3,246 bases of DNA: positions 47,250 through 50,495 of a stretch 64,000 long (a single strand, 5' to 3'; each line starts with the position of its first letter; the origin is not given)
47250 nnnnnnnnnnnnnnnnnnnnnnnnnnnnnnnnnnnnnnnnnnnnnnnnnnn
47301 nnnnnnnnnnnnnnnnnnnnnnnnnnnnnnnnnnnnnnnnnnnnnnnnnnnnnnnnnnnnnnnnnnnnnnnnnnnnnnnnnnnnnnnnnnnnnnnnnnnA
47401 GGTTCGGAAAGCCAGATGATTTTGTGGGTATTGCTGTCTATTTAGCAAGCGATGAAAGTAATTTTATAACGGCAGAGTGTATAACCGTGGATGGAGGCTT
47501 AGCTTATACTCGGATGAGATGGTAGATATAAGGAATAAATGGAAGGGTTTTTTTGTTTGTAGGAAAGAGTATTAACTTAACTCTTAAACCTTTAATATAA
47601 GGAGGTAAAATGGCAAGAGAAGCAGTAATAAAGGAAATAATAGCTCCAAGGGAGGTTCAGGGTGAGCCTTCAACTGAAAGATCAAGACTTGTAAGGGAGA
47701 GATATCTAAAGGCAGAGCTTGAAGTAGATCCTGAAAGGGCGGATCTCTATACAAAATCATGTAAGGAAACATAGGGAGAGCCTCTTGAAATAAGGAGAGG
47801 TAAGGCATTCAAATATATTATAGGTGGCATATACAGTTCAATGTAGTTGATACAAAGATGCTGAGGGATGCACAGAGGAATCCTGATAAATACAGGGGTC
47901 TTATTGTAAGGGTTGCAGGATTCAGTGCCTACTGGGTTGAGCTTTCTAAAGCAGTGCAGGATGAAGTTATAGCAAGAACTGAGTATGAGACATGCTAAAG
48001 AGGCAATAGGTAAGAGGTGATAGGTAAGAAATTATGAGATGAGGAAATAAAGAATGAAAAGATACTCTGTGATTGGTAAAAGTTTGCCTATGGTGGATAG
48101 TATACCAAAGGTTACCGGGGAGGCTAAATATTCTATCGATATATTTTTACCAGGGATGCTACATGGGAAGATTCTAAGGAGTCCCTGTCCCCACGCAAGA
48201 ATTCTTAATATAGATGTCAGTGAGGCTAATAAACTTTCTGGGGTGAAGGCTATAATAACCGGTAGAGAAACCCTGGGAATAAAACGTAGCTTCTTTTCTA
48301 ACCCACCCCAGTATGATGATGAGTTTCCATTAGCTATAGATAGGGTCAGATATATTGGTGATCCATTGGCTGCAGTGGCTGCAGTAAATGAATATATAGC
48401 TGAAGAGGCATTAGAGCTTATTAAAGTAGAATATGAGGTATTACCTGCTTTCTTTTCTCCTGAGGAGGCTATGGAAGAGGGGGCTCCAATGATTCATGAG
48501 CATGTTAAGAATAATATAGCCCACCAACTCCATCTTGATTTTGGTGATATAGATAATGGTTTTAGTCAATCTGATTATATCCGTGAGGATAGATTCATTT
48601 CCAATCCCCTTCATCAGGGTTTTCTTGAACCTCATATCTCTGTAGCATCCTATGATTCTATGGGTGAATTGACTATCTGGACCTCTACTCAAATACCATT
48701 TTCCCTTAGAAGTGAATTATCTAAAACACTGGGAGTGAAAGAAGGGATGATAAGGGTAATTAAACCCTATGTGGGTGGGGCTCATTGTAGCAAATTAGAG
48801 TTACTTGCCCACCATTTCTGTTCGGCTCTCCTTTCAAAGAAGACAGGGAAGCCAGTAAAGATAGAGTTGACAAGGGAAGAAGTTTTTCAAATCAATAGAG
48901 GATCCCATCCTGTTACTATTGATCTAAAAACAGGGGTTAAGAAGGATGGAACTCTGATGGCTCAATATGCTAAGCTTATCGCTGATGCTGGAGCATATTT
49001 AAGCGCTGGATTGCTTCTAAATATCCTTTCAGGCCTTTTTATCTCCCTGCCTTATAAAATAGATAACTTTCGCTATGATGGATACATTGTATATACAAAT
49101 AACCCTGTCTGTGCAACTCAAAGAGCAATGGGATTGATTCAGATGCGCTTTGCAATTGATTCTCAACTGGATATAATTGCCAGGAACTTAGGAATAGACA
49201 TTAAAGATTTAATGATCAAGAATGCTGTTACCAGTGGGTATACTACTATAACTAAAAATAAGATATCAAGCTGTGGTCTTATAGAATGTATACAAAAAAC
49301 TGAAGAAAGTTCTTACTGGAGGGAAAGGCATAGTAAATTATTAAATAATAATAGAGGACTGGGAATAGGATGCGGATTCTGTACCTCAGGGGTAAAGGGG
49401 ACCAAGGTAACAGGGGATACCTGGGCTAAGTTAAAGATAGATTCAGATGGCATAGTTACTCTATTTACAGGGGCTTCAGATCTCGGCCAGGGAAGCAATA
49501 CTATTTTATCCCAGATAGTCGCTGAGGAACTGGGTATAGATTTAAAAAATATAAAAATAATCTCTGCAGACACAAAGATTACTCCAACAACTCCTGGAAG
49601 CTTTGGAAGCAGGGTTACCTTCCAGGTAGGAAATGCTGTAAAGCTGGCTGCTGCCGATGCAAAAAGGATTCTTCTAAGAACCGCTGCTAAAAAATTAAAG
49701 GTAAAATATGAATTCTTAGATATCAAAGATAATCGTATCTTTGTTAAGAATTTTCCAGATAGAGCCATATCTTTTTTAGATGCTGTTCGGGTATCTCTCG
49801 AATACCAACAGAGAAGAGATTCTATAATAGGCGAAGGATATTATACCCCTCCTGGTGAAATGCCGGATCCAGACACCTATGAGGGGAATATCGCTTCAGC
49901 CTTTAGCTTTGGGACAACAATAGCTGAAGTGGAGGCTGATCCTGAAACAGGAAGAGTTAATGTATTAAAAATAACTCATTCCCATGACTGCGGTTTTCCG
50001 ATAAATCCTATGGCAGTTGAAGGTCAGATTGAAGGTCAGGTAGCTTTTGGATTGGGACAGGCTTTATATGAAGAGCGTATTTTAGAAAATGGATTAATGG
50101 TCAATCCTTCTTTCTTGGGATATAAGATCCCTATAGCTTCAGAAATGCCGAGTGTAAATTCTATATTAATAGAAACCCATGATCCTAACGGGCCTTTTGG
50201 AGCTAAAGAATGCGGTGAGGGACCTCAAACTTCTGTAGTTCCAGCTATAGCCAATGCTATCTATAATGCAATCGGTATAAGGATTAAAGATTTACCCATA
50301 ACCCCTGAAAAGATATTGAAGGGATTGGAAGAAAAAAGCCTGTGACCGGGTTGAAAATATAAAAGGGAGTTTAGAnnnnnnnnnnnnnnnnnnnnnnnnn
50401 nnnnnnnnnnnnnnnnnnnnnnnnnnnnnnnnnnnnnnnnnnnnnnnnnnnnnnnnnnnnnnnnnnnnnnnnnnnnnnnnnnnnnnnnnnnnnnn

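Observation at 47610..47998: Decayed third GRE copy: N- and C-termini retained, about 2 kb of interior deleted, premature stop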

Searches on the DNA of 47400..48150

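Call 37: search_rna_families(source=window, start=47400, end=48150, threshold=evalue, max_evalue=1)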
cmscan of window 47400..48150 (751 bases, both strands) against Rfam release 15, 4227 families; matches with E-value up to 1: 1.
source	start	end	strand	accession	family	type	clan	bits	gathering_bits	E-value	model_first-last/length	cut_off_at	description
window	47400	47454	+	RF01385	isrA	Gene; sRNA;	-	15.9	51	0.69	74-129/129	5'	isrA Hfq binding RNA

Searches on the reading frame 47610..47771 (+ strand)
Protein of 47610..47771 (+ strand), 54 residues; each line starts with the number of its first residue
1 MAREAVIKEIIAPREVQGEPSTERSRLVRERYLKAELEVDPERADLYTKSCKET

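Call 31: search_protein_families(library=ncbifam, proteins=[window:47610-47771:+], max_evalue=0.01)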
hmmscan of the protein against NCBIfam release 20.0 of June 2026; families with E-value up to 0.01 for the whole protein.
seq(54 aa): 1 family
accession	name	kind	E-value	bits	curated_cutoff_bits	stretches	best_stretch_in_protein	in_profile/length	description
NF033718.1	indole_decarb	equivalog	4.1e-07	28.6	1100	1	11-53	21-63/868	indoleacetate decarboxylase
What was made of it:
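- The best matches are the C-terminal ends of full-size GRE models (call 31).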

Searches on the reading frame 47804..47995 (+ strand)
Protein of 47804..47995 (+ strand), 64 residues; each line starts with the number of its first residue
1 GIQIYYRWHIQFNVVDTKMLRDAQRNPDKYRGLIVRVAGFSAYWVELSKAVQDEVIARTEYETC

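Call 31: search_protein_families(library=ncbifam, proteins=[window:47804-47995:+], max_evalue=0.01)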
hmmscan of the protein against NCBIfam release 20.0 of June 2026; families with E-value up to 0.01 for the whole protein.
seq(64 aa): 12 families
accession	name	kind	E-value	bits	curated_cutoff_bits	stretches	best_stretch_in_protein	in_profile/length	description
NF033718.1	indole_decarb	equivalog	1.3e-29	103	1100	1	8-63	813-868/868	indoleacetate decarboxylase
NF033715.1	glycyl_HPDL_Lrg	equivalog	1.4e-26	92.6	1150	1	8-62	846-900/901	4-hydroxyphenylacetate decarboxylase large subunit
TIGR01774.1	PFL2-3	subfamily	8.9e-25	87.1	678.2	1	7-61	730-784/786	formate C-acetyltransferase/glycerol dehydratase family glycyl radical enzyme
NF048011.1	SfplDhtHpsGDes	equivalog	6.4e-23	81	1000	1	8-62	766-820/821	(2S)-3-sulfopropanediol dehydratase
NF043068.1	glycl_HYPD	equivalog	6.1e-21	74.2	1100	1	8-62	729-783/784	trans-4-hydroxy-L-proline dehydratase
NF007437.0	PRK09983.1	equivalog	2.3e-19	69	1109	1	9-61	711-763/765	formate C-acetyltransferase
TIGR04394.1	choline_CutC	equivalog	6.5e-19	68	1050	1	8-61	733-786/789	choline trimethylamine-lyase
NF048009.1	SfplDhtHpfGKleb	equivalog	3.5e-18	65.1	1000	1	8-61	769-822/824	(2S)-3-sulfopropanediol dehydratase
NF038360.1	rad_fix_GrcA3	exception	1e-13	51.2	158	1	8-62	22-76/78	autonomous glycyl radical cofactor GrcA3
NF008341.1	PRK11127.1-1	equivalog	5.2e-12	45.6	145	1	8-61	24-77/80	autonomous glycyl radical cofactor GrcA2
TIGR01255.1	pyr_form_ly_1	equivalog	1.2e-09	37.2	994.2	1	8-61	688-741/744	formate C-acetyltransferase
TIGR04365.1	spare_glycyl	equivalog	5.5e-09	36.4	170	1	9-60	71-122/126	autonomous glycyl radical cofactor GrcA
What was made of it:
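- NCBIfam GrcA, GrcA2 and GrcA3 models detect it (call 31).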

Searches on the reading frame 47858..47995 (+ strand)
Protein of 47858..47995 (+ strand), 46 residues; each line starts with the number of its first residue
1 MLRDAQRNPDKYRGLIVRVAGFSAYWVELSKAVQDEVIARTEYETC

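Call 31: search_protein_families(library=ncbifam, proteins=[window:47858-47995:+], max_evalue=0.01)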
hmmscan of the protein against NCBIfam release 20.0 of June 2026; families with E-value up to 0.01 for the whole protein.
seq(46 aa): 12 families
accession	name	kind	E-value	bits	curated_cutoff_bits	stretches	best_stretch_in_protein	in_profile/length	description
NF033718.1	indole_decarb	equivalog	3.9e-22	78.3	1100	1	1-45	824-868/868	indoleacetate decarboxylase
NF033715.1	glycyl_HPDL_Lrg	equivalog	1.5e-19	69.4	1150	1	1-44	857-900/901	4-hydroxyphenylacetate decarboxylase large subunit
TIGR01774.1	PFL2-3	subfamily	5.7e-18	64.5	678.2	1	1-43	742-784/786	formate C-acetyltransferase/glycerol dehydratase family glycyl radical enzyme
NF048011.1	SfplDhtHpsGDes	equivalog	7.1e-16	57.7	1000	1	2-44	778-820/821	(2S)-3-sulfopropanediol dehydratase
TIGR04394.1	choline_CutC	equivalog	6.2e-15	54.8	1050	1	2-43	745-786/789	choline trimethylamine-lyase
NF043068.1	glycl_HYPD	equivalog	1.9e-14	52.7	1100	1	2-44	741-783/784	trans-4-hydroxy-L-proline dehydratase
NF007437.0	PRK09983.1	equivalog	1.3e-13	50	1109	1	2-43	722-763/765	formate C-acetyltransferase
NF048009.1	SfplDhtHpfGKleb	equivalog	6.5e-13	47.7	1000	1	2-43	781-822/824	(2S)-3-sulfopropanediol dehydratase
NF038360.1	rad_fix_GrcA3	exception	1.1e-10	41.4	158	1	2-44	34-76/78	autonomous glycyl radical cofactor GrcA3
NF008341.1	PRK11127.1-1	equivalog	2.2e-08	34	145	1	2-43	36-77/80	autonomous glycyl radical cofactor GrcA2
TIGR04365.1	spare_glycyl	equivalog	4.3e-06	27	170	1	1-42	81-122/126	autonomous glycyl radical cofactor GrcA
TIGR01255.1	pyr_form_ly_1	equivalog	1.5e-05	23.6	994.2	1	1-44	699-742/744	formate C-acetyltransferase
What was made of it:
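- On Autonomous glycyl radical cofactor (GrcA / GrcA2 / GrcA3): 41.4 against 158 (GrcA3), 34.0 against 145 (GrcA2) and 27.0 against 170 (GrcA) (call 31).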

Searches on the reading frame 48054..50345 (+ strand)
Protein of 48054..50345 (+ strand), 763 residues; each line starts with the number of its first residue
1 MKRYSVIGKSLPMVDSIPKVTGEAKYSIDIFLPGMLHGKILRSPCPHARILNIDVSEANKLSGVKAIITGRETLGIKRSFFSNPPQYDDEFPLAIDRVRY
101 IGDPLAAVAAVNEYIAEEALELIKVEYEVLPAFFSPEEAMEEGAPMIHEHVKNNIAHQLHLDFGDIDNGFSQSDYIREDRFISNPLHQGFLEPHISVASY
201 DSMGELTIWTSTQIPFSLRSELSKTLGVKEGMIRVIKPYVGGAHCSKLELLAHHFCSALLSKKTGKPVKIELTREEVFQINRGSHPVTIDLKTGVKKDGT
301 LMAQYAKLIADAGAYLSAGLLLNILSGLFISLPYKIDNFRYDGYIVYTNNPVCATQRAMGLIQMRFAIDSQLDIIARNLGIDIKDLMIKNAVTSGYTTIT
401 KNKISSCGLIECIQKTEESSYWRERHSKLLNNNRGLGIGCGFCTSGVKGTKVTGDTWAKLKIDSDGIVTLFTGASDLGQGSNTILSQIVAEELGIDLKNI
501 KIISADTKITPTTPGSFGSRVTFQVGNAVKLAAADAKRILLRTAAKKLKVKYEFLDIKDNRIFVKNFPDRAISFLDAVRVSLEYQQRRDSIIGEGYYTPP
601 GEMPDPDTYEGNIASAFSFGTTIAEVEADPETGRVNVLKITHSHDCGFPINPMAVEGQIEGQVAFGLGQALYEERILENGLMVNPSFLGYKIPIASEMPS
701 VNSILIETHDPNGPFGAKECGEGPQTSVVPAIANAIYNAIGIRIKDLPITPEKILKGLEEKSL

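Call 7: search_protein_families(library=pfam, proteins=[window:48054-50345:+])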
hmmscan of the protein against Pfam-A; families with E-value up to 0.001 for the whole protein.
window:48054-50345:+ (763 aa): 3 families
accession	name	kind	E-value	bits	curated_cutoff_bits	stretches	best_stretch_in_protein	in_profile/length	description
PF20256.3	MoCoBD_2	-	1.3e-73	248.4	27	1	416-699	2-283/283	Molybdopterin cofactor-binding domain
PF02738.23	MoCoBD_1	-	3.4e-64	216.7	27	1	147-390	1-243/244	Molybdopterin cofactor-binding domain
PF01315.27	Ald_Xan_dh_C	-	1.4e-30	106.3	31.3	1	21-131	1-110/110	Aldehyde oxidase and xanthine dehydrogenase, a/b hammerhead domain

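Call 11: find_encoding_contigs(protein=window:48054-50345:+, flank=10000, max_places=10)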
Protein window:48054-50345:+ (763 aa): 5 contigs read that carry it; 3 places shown.
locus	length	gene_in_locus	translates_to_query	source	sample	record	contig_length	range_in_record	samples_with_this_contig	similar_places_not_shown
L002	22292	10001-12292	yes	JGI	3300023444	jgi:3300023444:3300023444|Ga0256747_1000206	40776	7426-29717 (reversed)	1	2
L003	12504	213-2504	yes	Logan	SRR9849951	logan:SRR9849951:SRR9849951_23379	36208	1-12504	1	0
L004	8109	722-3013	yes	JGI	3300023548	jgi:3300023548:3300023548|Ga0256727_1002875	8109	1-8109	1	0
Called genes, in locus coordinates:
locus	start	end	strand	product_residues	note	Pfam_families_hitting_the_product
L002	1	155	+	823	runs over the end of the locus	PF02901:PFL-like, PF01228:Gly_radical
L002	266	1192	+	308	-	PF13353:Fer4_12, PF04055:Radical_SAM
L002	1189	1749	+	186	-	PF02861:Clp_N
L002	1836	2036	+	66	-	-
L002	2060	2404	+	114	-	-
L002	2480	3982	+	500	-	PF06980:DUF1302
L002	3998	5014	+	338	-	-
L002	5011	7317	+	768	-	PF03176:MMPL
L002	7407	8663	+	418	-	PF07044:DUF1329, PF17131:TP_0789-like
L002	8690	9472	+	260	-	PF00106:adh_short, PF08659:KR, PF13561:adh_short_C2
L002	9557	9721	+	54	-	-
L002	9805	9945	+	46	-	PF01228:Gly_radical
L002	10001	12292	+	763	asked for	PF01315:Ald_Xan_dh_C, PF02738:MoCoBD_1, PF20256:MoCoBD_2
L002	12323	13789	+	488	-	PF00890:FAD_binding_2 (weak), PF01266:DAO (weak), PF01946:Thi4 (weak), PF03486:HI0933_like (faint), PF12831:FAD_oxidored (faint), PF13450:NAD_binding_8, PF01593:Amino_oxidase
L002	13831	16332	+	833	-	PF02901:PFL-like, PF01228:Gly_radical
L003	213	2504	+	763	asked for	PF01315:Ald_Xan_dh_C, PF02738:MoCoBD_1, PF20256:MoCoBD_2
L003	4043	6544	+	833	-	PF02901:PFL-like, PF01228:Gly_radical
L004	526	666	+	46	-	PF01228:Gly_radical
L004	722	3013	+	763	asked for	PF01315:Ald_Xan_dh_C, PF02738:MoCoBD_1, PF20256:MoCoBD_2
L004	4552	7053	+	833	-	PF02901:PFL-like, PF01228:Gly_radical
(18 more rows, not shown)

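Call 13: find_related_loci(query=window:48054-50345:+, collection=genome_contigs, flank=10000)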
Query window:48054-50345:+ (763 aa) in genome_contigs; peptide patterns used: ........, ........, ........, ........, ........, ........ (x = any residue, [..] = any of these).
147 stretches matched a pattern; 125 encode a relative of the query (tblastn E <= 1e-3); the best 80 are kept; 80 distinct loci.
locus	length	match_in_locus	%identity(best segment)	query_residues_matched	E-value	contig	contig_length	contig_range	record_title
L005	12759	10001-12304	48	1-755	0e+0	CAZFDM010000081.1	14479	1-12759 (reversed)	MAG TPA_asm: uncultured Syntrophaceae bacterium isolate SRP231805_co4_41 genome assembly, contig: k141_8530, whole genom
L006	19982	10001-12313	49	1-758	0e+0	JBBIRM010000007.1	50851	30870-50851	MAG: Deltaproteobacteria bacterium isolate SIF170217_bin_35 NODE_858_length_50851_cov_5.229585, whole genome shotgun seq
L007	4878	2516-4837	47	1-761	0e+0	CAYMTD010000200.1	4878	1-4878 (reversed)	MAG TPA_asm: uncultured Syntrophaceae bacterium isolate binchicken_co274_204 genome assembly, contig: NODE_40791_length_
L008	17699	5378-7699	47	1-761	0e+0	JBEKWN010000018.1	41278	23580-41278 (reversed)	MAG: Thermodesulfobacteriota bacterium isolate SPRUCE 629 SPRUCE_629_18, whole genome shotgun sequence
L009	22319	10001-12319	47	1-760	0e+0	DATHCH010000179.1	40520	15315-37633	MAG TPA_asm: Thermodesulfobacteriota bacterium isolate SMAG_U12362 k141_2135408, whole genome shotgun sequence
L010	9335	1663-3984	47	1-761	0e+0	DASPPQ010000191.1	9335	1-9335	MAG TPA_asm: Thermodesulfobacteriota bacterium isolate SMAG_U12177 k141_483296, whole genome shotgun sequence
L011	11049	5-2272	47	19-761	0e+0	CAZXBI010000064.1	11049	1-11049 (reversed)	MAG TPA_asm: uncultured Syntrophorhabdus sp. isolate SRP302447_co4_432 genome assembly, contig: NODE_15895_length_11049_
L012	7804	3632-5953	45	3-760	0e+0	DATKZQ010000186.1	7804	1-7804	MAG TPA_asm: Desulfatiglandales bacterium isolate SMAG_U14249 k141_1245209, whole genome shotgun sequence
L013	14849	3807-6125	45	1-758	0e+0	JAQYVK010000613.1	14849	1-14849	MAG: Desulfatiglandales bacterium isolate SG_15_bin78 SG_15_bin.78.orig_15_c_000001140361, whole genome shotgun sequence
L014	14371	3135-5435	44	7-758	0e+0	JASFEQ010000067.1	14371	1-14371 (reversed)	MAG: Desulfobacteraceae bacterium isolate D0606M12metaG_Bin_56 D0606M12metaG_FD_scaffold_1014_c1, whole genome shotgun s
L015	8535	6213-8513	45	7-758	0e+0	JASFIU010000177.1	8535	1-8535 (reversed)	MAG: Desulfobacterales bacterium isolate D0608S20remetaG_Bin_248 D0608S20remetaG_FD_scaffold_2374_c1, whole genome shotg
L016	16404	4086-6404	46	1-758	0e+0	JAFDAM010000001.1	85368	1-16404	MAG: Deltaproteobacteria bacterium isolate AB_3033_Bin_183 AB_3033_Bin_183_scaffold_162, whole genome shotgun sequence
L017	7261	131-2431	44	7-758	0e+0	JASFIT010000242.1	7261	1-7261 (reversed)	MAG: Desulfobacteraceae bacterium isolate D0608S20remetaG_Bin_205 D0608S20remetaG_FD_scaffold_3380_c1, whole genome shot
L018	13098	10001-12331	46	1-761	0e+0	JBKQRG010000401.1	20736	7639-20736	MAG: Desulfomonilaceae bacterium isolate MGr2D2E2F__bin_53 MGr2D2E2F_000000256186, whole genome shotgun sequence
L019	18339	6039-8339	45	7-758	0e+0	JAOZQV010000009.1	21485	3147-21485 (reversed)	MAG: Deltaproteobacteria bacterium isolate GMC6_bin_6_sub GMC6_1788_length_21485_cov_8.262809, whole genome shotgun sequ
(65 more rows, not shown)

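Call 22: search_protein_families(library=ncbifam, proteins=[window:48054-50345:+], max_evalue=1e-10)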
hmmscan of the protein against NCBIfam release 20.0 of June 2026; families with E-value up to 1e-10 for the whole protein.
window:48054-50345:+ (763 aa): 13 families
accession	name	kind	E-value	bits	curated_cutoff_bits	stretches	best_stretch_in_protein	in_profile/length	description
TIGR03194.1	4hydrxCoA_A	equivalog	1.5e-230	767.5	994.55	1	11-757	1-745/746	4-hydroxybenzoyl-CoA reductase subunit alpha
NF043082.1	XdhA_XDHase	equivalog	4.4e-169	564.1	780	1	7-761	1-755/758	xanthine dehydrogenase subunit XdhA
NF007426.0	PRK09970.1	equivalog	6.5e-167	556.9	916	1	4-761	3-758/761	xanthine dehydrogenase molybdenum-binding subunit XdhA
TIGR03196.1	pucD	equivalog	2e-131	439.8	783.65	1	9-754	5-754/763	xanthine dehydrogenase subunit D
NF041018.1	glyceraldDH_alpha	equivalog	4.7e-128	428.6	790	1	6-755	2-741/741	glyceraldehyde dehydrogenase subunit alpha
NF040766.1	CODH_aero_grp5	exception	1.8e-106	357.2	950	1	7-754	5-781/785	aerobic carbon-monoxide dehydrogenase large subunit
TIGR03311.1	Se_dep_XDH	equivalog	1.5e-105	354.1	830.45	2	6-549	161-687/848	selenium-dependent xanthine dehydrogenase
NF045668.1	pterin_aldehy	equivalog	3.2e-96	323.3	1100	2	5-534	173-712/905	molybdopterin-dependent aldehyde oxidoreductase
TIGR03313.1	Se_sel_red_Mo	hypoth_equivalog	5.9e-95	318.8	1101.9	2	152-759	350-950/951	molybdopterin-dependent oxidoreductase Mo/Fe-S-binding subunit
TIGR02416.1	CO_dehy_Mo_lg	equivalog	3.4e-85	286.7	991.15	1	20-755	6-768/770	aerobic carbon-monoxide dehydrogenase large subunit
NF041671.1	peri_hyde_PaoC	equivalog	7.2e-84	282.5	1180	1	3-760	14-733/735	aldehyde oxidoreductase molybdenum-binding subunit PaoC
TIGR02965.1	xanthine_xdhB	equivalog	7e-77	259.3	849.5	1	18-759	12-755/758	xanthine dehydrogenase molybdopterin binding subunit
TIGR02969.1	mam_aldehyde_ox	subfamily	4.8e-47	160.1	1912.3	1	7-760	576-1309/1330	aldehyde oxidase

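Call 25: find_related_loci(query=window:48054-50345:+, collection=metagenome_contigs, flank=6000)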
Query window:48054-50345:+ (763 aa) in metagenome_contigs; peptide patterns used: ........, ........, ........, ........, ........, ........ (x = any residue, [..] = any of these).
281 stretches matched a pattern; 232 encode a relative of the query (tblastn E <= 1e-3); the best 80 are kept; 80 distinct loci.
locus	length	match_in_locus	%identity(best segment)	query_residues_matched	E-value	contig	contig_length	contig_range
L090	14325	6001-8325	49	1-762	0e+0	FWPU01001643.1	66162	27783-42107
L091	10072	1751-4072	49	1-761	0e+0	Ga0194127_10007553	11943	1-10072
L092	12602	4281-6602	49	1-761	0e+0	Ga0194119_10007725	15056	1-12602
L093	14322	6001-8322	47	1-761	0e+0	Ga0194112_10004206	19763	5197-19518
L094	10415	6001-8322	47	1-761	0e+0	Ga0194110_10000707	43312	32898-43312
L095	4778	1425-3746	47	1-761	0e+0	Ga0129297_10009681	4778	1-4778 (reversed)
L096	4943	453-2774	47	1-761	0e+0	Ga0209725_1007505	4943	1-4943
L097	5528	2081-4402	47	1-761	0e+0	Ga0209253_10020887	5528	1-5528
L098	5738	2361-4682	47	1-761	0e+0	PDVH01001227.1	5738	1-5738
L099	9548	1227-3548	47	1-761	0e+0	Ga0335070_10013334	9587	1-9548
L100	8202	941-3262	47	1-761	0e+0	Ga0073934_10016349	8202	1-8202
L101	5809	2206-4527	47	1-761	0e+0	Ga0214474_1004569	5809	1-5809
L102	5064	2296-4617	47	1-761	0e+0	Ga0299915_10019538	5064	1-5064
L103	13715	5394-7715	47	1-761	0e+0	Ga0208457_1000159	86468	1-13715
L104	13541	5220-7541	47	1-761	0e+0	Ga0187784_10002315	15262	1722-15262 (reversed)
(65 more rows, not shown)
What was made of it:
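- Tried and rejected: The XDH neighbour was used as query in genome_contigs (call 13) and metagenome_contigs (call 25).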
